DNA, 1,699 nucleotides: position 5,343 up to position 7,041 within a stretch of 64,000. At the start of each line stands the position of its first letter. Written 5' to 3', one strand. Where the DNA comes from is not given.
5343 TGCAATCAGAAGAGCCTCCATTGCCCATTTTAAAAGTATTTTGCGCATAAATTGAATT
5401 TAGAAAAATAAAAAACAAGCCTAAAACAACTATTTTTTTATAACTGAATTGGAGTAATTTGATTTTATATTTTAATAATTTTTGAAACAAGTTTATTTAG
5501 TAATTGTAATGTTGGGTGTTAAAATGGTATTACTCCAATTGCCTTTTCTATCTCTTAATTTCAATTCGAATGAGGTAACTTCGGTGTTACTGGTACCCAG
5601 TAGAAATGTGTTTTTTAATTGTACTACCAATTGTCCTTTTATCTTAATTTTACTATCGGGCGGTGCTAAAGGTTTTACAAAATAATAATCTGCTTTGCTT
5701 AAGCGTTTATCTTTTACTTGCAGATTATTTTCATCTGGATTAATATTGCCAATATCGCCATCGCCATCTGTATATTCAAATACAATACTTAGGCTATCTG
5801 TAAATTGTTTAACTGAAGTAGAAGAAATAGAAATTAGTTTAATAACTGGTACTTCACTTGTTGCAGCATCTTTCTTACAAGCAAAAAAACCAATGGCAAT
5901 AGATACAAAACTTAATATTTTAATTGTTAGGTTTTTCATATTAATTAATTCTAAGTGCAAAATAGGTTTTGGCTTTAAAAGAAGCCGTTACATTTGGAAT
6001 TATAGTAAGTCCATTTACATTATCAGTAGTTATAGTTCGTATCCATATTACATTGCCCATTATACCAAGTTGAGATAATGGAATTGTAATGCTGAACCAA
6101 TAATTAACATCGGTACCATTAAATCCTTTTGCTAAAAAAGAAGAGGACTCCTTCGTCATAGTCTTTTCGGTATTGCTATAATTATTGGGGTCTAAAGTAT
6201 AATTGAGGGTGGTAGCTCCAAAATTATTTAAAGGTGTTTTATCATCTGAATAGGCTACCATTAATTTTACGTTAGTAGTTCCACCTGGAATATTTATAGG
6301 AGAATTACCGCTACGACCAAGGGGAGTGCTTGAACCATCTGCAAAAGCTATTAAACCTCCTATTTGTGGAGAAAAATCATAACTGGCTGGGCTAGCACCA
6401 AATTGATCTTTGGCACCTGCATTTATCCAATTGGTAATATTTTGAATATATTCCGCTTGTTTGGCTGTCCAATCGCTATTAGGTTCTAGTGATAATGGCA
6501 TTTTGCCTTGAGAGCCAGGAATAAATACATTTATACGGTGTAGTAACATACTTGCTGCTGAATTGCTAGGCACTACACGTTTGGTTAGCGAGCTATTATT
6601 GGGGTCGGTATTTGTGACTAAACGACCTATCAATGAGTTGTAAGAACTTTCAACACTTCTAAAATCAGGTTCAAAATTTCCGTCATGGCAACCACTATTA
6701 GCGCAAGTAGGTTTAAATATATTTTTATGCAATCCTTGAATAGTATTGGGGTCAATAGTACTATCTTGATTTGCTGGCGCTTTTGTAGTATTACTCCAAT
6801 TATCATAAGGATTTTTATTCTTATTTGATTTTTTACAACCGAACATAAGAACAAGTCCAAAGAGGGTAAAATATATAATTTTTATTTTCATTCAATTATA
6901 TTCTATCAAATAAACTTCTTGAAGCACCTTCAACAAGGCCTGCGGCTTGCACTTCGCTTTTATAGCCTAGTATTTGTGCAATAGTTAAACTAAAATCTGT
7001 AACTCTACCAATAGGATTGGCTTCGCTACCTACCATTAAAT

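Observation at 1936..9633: Six-gene lipoprotein / Tat-enzyme / haem-motif operon ending in a giant T9SS surface protein: a possible Bacteroidota counterpart of the planctomycete PSCyt/PSD + DUF1501 pair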

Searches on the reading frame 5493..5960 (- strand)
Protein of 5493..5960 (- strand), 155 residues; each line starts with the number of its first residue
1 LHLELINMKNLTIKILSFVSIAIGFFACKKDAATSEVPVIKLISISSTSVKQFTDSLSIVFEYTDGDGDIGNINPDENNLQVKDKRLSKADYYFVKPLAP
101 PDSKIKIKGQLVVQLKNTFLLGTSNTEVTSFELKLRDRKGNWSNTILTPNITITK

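Call 4: search_protein_families(library=pfam, proteins=[window:5493-5960:-], max_evalue=0.1)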
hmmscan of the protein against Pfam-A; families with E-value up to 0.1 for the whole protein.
window:5493-5960:- (155 aa): 0 families

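Call 5: search_protein_families(library=ncbifam, proteins=[window:5493-5960:-], max_evalue=0.1)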
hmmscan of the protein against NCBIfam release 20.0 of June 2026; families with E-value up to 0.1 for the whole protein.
window:5493-5960:- (155 aa): 1 family
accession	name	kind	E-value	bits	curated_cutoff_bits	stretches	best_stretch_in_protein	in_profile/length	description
NF008296.0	PRK11083.1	equivalog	0.092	12.1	273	0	90-148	97-153/228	two-component system response regulator CreB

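Call 68: search_protein_families(library=pfam, alignment_id=A7, max_evalue=0.1)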
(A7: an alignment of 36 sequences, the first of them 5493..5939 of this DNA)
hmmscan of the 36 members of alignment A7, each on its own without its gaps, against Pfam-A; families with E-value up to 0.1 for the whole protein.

A. member 1, window:5493-5939:- (148 aa): 0 families

B. families by the number of members that match (of 36 scanned): 10 families
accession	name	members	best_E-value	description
PF13946.11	DUF4214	10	2.7e-05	Domain of unknown function (DUF4214)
PF22128.2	Alp7A_like_C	2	0.0092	Alp7A C-terminal domain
PF09716.15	ETRAMP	1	0.0016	Malarial early transcribed membrane protein (ETRAMP)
PF17097.10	Kre28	1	0.0031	Spindle pole body component Kre28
PF01775.22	Ribosomal_L18A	1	0.026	Ribosomal proteins 50S-L18Ae/60S-L20/60S-L18A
PF12174.13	RST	1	0.029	RCD1-SRO-TAF4 (RST) plant domain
PF08632.15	Zds_C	1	0.081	Activator of mitotic machinery Cdc14 phosphatase activation C-term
PF24712.1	YxiG_2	1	0.083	YxiG-like protein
PF17166.9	DUF5126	1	0.097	Domain of unknown function (DUF5126)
PF18354.7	SH3_18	1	0.097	CarS bacterial SH3 domain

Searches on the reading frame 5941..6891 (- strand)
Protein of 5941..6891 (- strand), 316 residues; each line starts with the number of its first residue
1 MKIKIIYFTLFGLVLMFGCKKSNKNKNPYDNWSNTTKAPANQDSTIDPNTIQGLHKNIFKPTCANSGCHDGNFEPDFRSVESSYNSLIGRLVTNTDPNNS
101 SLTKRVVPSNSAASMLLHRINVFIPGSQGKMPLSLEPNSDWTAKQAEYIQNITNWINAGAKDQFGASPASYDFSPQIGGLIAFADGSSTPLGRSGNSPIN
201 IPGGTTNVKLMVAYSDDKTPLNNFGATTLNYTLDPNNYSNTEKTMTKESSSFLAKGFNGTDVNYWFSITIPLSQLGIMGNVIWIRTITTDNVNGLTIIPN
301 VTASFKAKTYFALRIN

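Call 4: search_protein_families(library=pfam, proteins=[window:5941-6891:-], max_evalue=0.1)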
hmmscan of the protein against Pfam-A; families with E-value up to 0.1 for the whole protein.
window:5941-6891:- (316 aa): 0 families

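Call 5: search_protein_families(library=ncbifam, proteins=[window:5941-6891:-], max_evalue=0.1)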
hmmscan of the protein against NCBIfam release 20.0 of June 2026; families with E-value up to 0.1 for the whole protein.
window:5941-6891:- (316 aa): 1 family
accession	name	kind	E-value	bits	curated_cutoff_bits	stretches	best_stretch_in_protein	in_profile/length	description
NF053689.1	BamJ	equivalog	0.011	16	100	1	1-38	1-41/184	BamJ family beta-barrel-assembly machinery protein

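Call 8: search_solved_structures(query=window:5941-6891:-, max_evalue=10)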
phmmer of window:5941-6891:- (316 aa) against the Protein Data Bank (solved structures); distinct sequences matched with E-value up to 10: 1.
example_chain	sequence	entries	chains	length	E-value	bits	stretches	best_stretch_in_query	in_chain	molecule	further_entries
2p2c_P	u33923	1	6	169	0.62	12.3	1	193-259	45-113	Caspase-2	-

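Call 13: find_homologous_proteins(query=window:5941-6891:-)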
Query window:5941-6891:- (316 aa): 634 proteins with E <= 0.001 among 1382 candidates; the best 120 are listed.
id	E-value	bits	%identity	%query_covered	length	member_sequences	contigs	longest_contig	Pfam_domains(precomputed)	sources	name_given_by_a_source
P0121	1.5e-209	712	100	100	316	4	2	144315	-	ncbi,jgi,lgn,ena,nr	ncbi:MAG: hypothetical protein HQ463_01010 [Bacteroidetes bacterium]|nr:hypothetical protein [Bacter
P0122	3.4e-171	586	80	100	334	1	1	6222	-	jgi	jgi:hypothetical protein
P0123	7.8e-159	546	76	100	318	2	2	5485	-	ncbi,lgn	-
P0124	1.4e-135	469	65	100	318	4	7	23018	-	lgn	-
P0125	4.6e-135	468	66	99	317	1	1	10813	-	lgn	-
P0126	1.8e-134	466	65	99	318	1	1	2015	-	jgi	jgi:hypothetical protein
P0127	1.1e-131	457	65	98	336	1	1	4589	-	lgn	-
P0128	9.0e-131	454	65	96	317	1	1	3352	-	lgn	-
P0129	3.7e-130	452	62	99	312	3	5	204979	-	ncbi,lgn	-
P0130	5.5e-130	451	63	100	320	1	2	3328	-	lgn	-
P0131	6.0e-130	451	64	100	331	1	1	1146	-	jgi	jgi:hypothetical protein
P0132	2.0e-129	449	64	97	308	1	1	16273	-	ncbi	-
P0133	6.2e-129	448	64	96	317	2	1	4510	-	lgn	-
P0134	3.4e-128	445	66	91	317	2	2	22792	-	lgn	-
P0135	5.6e-128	444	63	100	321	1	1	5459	-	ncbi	-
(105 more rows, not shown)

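Call 16: search_protein_families(library=pfam, alignment_id=A2, max_evalue=1)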
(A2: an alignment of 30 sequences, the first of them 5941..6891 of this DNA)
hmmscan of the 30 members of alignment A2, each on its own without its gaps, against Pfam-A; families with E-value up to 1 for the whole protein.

A. member 1, window:5941-6891:- (316 aa): 1 family
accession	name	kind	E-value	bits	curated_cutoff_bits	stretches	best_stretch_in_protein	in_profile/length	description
PF15514.12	ThaI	-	0.1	12.8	25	1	249-310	44-104/203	Restriction endonuclease ThaI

B. families by the number of members that match (of 30 scanned): 6 families
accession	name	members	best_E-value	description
PF22894.2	DUF7023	1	0.026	Domain of unknown function (DUF7023)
PF02638.21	GHL10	1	0.048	Glycosyl hydrolase-like 10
PF11316.14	Rhamno_transf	1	0.059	Putative rhamnosyl transferase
PF15514.12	ThaI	1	0.1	Restriction endonuclease ThaI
PF02226.22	Pico_P1A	1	0.11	Picornavirus coat protein (VP4)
PF14684.11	Tricorn_C1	1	0.17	Tricorn protease C1 domain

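Call 27: predict_structure(alignment_id=A2)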
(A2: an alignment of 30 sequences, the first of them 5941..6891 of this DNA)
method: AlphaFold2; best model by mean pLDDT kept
length: 316 residues; sequences in the alignment: 30
mean_pLDDT: 85.6   pTM: 0.58
mean pLDDT of the five models: 85.6, 85.3, 82.6, 82.4, 82.3
residues with pLDDT >= 90: 159; 70-90: 117; 50-70: 37; < 50: 3
segments of 3 or more residues with pLDDT < 50: none
pLDDT, mean of each block of 10 residues (from residue 1): 78 66 52 56 76 92 71 80 86 78 88 92 85 84 94 96 85 85 97 93 97 88 91 91 95 90 96 94 96 89 87 97
secondary structure, 60 per line:
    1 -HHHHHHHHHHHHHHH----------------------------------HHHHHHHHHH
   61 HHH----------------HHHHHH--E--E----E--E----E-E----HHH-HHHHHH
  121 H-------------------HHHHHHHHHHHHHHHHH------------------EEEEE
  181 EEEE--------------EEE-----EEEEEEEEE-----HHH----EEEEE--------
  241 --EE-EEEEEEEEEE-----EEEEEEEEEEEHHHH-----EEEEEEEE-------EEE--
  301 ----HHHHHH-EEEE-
elements in order: H2-16 H51-63 H80-85 H115-121 H141-157 E176-184 E199-201 E207-215 E228-232 E246-255 E261-271 H272-275 E281-288 E296-298 H305-310 E312-315

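Call 31: fold_search(model_id=the predicted structure, library=pdb)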
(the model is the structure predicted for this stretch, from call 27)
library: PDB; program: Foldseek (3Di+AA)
matches with E <= 10: 1629; with E <= 0.001: 0
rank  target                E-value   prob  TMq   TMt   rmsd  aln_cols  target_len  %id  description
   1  8f90_A                9.8e-03  0.91  0.25  0.44   7.2       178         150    8  Intramolecular ester bond-containing repeat domain 2 from Suipraoptans intestinalis adhesin (released 2024-06-19)
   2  8f90_C                1.1e-02  0.94  0.26  0.47   6.9       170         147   11  Intramolecular ester bond-containing repeat domain 2 from Suipraoptans intestinalis adhesin (released 2024-06-19)
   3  4ytb                  1.2e-02  0.69  0.24  0.19  12.2       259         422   11  Crystal structure of Porphyromonas gingivalis peptidylarginine deiminase (PPAD) in complex with dipeptide Asp-Gln. (released 2015-07-01)
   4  5vff                  1.6e-02  0.75  0.20  0.34   7.8       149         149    8  Synaptotagmin 1 C2B domain, lead-bound (low occupancy) (released 2018-04-11)
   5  2yoa_A                1.6e-02  0.57  0.19  0.31   8.3       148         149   10  Synaptotagmin-1 C2B domain with phosphoserine (released 2013-03-20)
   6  1uow                  1.7e-02  0.57  0.19  0.30   8.3       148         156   10  Calcium binding domain C2B (released 2004-09-16)
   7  7eyc_H                1.8e-02  0.28  0.15  0.19  12.2       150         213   14  Crystal structure of Tau and acetylated tau peptide antigen (released 2022-06-01)
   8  5vna_C                2.0e-02  0.51  0.17  0.32   8.7       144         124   12  Crystal structure of human YEATS domain (released 2018-09-05)
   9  8fha_D                2.3e-02  0.91  0.26  0.49   6.4       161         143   12  Intramolecular ester bond-containing repeat domain 1 from Suipraoptans intestinalis adhesin (released 2024-06-19)
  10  3f05                  2.4e-02  0.44  0.17  0.31   9.6       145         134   11  Crystal Structure of Synaptotagmin I C2A domain with Mn(II) (released 2009-10-06)
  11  8ij0_B                2.5e-02  0.60  0.18  0.32   6.9       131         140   14  Crystal structure of GAS41 YEATS domain in complex with H3K9ac peptide (released 2023-11-01)
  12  7tx9                  2.5e-02  0.47  0.19  0.31   8.3       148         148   10  Human Synaptotagmin-1 C2B Y312F Ca2+ bound (released 2023-03-29)
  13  1uov                  2.7e-02  0.44  0.18  0.30   8.6       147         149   10  Calcium binding domain C2B (released 2004-09-09)
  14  5vfg                  2.9e-02  0.75  0.21  0.37   7.1       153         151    9  Synaptotagmin 1 C2B domain, lead-bound (high occupancy) (released 2018-04-11)
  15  1k5w_MODEL_1_A        2.9e-02  0.33  0.17  0.27   9.0       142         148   10  THREE-DIMENSIONAL STRUCTURE OF THE SYNAPTOTAGMIN 1 C2B-DOMAIN: SYNAPTOTAGMIN 1 AS A PHOSPHOLIPID BINDING MACHI (released 2002-01-23)
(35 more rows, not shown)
